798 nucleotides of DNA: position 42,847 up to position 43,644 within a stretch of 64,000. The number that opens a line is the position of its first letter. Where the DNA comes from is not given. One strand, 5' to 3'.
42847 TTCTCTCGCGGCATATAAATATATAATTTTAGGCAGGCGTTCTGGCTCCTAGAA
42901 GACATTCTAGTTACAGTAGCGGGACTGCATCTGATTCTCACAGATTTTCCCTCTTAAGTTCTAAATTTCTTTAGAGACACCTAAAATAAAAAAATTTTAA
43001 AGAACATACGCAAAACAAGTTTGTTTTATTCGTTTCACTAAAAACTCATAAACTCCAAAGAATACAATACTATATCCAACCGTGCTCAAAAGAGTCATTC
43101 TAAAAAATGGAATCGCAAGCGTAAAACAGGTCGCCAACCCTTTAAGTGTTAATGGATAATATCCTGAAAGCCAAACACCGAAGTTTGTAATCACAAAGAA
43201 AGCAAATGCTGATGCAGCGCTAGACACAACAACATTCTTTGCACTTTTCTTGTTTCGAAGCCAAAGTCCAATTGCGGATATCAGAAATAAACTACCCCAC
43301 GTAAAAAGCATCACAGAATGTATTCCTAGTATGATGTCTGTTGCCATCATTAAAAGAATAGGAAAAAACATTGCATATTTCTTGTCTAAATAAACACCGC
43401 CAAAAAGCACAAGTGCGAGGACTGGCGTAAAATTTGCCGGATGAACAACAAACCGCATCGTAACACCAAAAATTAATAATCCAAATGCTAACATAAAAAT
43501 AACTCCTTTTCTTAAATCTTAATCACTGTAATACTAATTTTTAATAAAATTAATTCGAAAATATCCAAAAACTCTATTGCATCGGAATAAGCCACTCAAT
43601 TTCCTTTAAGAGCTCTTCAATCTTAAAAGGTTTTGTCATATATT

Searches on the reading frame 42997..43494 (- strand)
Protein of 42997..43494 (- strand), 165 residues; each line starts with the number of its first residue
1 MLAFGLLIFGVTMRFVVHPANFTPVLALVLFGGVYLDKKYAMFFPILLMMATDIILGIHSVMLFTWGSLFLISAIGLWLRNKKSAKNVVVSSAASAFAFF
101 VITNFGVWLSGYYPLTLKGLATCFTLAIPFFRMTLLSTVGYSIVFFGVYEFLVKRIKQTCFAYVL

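Call 3: search_protein_families(library=pfam, proteins=[window:42997-43494:-], max_evalue=0.01)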
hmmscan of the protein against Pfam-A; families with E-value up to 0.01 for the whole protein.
window:42997-43494:- (165 aa): 1 family
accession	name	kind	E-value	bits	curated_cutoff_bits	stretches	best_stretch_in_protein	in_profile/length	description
PF20221.3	DUF6580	-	4.4e-43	147.8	27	1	3-156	10-159/162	Family of unknown function (DUF6580)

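Call 4: search_protein_families(library=ncbifam, proteins=[window:42997-43494:-], max_evalue=0.01)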
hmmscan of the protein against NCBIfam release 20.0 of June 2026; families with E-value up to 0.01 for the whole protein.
window:42997-43494:- (165 aa): 0 families
